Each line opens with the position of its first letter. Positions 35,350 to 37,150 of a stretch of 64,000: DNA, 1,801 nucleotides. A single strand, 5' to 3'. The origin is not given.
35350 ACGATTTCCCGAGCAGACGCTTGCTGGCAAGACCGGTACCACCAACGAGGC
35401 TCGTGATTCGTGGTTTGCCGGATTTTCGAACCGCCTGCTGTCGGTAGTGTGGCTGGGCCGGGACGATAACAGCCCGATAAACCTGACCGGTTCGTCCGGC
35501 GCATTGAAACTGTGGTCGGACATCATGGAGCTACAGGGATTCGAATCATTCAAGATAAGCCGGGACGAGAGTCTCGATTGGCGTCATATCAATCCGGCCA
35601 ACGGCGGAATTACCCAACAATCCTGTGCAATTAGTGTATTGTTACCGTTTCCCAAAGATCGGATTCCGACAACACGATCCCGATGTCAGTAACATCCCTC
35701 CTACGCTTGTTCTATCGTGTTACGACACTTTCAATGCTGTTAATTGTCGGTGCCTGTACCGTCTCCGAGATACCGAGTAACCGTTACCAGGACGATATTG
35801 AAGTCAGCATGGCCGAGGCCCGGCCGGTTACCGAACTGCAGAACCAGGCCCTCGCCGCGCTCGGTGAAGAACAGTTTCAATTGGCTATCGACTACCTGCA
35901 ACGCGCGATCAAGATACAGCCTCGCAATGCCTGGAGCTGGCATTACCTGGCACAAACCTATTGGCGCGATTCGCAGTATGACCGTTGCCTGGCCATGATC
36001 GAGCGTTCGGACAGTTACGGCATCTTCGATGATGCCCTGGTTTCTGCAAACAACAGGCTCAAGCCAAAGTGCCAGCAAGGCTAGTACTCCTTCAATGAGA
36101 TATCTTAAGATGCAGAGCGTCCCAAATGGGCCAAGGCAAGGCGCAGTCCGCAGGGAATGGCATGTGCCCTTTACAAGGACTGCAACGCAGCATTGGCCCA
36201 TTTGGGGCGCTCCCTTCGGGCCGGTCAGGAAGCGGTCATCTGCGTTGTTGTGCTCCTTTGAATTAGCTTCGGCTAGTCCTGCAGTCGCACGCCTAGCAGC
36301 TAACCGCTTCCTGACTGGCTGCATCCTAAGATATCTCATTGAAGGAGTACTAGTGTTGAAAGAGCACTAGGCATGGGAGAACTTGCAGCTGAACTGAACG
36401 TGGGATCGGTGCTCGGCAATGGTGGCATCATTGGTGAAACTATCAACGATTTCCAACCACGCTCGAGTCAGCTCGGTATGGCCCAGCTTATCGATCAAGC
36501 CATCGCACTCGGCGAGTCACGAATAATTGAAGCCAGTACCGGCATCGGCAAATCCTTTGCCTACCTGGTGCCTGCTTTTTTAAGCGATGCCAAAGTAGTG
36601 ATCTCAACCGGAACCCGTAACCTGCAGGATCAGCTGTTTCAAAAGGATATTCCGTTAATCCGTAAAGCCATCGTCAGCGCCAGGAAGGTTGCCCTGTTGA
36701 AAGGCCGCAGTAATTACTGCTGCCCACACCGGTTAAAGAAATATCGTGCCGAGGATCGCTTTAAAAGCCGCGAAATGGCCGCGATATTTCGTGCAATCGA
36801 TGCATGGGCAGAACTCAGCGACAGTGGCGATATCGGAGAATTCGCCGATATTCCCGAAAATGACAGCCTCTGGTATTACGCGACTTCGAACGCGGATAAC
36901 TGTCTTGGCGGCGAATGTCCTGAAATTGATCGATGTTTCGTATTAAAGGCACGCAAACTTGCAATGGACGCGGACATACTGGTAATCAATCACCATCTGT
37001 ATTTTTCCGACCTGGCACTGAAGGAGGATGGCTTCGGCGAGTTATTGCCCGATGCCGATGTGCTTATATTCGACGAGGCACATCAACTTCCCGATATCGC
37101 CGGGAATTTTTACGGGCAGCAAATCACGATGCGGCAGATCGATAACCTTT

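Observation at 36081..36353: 273-bp MITE-like element folding into a three-way junction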

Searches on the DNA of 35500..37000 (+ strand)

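Call 6: search_rna_families(source=window, start=35500, end=37000, threshold=evalue, max_evalue=10)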
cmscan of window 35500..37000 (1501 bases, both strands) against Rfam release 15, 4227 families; matches with E-value up to 10: 4.
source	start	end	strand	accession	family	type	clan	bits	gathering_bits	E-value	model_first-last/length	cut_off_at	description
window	36115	36212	-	RF03296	MIR8788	Gene; miRNA;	-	23.5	124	0.34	14-125/138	no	MIR8788 microRNA precursor family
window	36103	36220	+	RF03296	MIR8788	Gene; miRNA;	-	21.5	124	1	1-138/138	no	MIR8788 microRNA precursor family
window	36115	36213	+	RF03672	MIR840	Gene; miRNA;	-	17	150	6.8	1-147/147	no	MIR840 microRNA precursor family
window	35758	35817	-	RF00089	SNORD31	Gene; snRNA; snoRNA; CD-box;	CL00053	15.3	40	4.6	1-69/69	no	Small nucleolar RNA SNORD31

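Call 9: search_dna_similar(query=window:36076-36358:+, collection=plasmids, mode=distant, max_evalue=0.01)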
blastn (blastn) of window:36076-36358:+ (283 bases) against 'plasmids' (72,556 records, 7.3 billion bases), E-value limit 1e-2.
No match.
